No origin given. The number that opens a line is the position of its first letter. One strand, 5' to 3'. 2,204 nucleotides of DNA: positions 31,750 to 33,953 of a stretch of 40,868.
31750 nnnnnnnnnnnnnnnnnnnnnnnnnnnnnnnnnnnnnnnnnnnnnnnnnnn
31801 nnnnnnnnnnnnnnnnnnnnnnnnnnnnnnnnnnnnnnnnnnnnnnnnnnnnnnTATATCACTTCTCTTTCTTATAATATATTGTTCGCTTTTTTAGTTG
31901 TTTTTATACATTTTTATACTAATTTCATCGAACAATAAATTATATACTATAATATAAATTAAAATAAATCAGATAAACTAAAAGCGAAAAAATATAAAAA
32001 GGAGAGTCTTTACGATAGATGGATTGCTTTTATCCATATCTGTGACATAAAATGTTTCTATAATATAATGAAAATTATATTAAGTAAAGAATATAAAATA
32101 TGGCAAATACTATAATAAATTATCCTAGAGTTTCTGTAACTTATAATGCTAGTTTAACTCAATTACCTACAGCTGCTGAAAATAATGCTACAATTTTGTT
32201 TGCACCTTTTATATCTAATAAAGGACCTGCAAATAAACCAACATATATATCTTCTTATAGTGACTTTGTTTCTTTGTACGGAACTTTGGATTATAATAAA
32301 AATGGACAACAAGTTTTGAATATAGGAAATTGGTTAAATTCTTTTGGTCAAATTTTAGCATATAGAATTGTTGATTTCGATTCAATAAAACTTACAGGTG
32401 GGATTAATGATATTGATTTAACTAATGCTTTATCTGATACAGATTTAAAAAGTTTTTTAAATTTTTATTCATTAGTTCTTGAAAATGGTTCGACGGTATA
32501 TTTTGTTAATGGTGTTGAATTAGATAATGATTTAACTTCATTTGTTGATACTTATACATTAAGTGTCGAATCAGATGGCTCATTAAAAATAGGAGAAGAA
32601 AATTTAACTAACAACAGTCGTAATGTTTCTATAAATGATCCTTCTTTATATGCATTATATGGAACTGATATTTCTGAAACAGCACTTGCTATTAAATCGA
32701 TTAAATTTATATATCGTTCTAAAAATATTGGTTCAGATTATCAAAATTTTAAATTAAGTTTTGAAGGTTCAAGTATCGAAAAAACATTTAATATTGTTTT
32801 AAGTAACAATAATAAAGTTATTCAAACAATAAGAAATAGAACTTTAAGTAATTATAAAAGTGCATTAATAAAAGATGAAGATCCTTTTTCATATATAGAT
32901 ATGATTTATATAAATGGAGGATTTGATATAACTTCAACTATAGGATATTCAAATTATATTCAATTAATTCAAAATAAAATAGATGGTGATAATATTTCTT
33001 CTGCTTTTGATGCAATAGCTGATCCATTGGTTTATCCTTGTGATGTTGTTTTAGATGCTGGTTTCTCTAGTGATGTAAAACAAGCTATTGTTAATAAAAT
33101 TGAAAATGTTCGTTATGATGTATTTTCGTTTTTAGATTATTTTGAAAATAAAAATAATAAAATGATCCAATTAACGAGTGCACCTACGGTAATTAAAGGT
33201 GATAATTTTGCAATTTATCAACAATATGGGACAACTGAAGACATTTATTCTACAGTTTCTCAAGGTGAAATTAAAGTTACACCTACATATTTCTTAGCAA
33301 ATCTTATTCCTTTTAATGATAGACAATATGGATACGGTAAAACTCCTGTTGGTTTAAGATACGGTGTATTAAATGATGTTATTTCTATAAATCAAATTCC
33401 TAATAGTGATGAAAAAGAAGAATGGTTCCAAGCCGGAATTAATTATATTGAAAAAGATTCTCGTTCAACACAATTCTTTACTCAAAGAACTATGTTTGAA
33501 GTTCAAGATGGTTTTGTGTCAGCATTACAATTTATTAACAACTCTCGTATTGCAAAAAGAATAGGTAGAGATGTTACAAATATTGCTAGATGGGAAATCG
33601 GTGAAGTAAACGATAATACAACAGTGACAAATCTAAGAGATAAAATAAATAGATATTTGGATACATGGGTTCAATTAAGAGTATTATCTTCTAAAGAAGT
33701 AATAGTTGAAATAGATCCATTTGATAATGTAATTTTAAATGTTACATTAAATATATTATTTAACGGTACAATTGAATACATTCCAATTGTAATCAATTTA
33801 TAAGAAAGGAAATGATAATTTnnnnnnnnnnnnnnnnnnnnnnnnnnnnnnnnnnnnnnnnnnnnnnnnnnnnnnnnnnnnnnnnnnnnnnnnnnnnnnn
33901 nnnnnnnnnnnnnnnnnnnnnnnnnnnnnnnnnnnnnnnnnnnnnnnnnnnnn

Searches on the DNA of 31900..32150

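Call 50: search_rna_families(source=window, start=31900, end=32150, threshold=evalue, max_evalue=10)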
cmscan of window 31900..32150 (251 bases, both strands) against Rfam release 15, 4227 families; matches with E-value up to 10: 1.
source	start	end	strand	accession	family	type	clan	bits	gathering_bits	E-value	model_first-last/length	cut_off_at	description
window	32107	32150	+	RF01634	ceN44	Gene; snRNA; snoRNA; CD-box;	-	17.2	70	0.44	1-44/74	3'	Caenorhabditis snoRNA ceN44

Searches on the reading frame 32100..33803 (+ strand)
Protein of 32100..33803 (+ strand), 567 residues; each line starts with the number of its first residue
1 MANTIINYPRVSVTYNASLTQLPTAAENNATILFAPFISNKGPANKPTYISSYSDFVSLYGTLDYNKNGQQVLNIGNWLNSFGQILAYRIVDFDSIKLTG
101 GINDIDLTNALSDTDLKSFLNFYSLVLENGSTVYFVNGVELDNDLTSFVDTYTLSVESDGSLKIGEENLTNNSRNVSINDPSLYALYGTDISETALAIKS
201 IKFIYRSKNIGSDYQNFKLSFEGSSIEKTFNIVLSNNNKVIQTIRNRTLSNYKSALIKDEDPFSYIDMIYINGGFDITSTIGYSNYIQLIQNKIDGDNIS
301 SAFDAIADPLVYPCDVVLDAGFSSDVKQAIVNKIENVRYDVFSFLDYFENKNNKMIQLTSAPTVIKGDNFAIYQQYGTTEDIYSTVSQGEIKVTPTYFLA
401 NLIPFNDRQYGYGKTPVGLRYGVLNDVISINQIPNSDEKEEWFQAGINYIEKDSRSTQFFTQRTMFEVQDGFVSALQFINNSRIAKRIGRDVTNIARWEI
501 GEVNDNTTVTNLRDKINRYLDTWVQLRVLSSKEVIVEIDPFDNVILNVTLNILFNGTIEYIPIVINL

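Call 12: search_protein_families(library=phrogs, proteins=[window:32100-33803:+])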
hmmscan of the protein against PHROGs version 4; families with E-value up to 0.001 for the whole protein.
window:32100-33803:+ (567 aa): 2 families
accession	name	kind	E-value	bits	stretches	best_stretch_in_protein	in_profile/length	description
phrog_19666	-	tail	4.5e-44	152.1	2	304-566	724-982/985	tail sheath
phrog_23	-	tail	1.6e-20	74.3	1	25-535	41-425/496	tail sheath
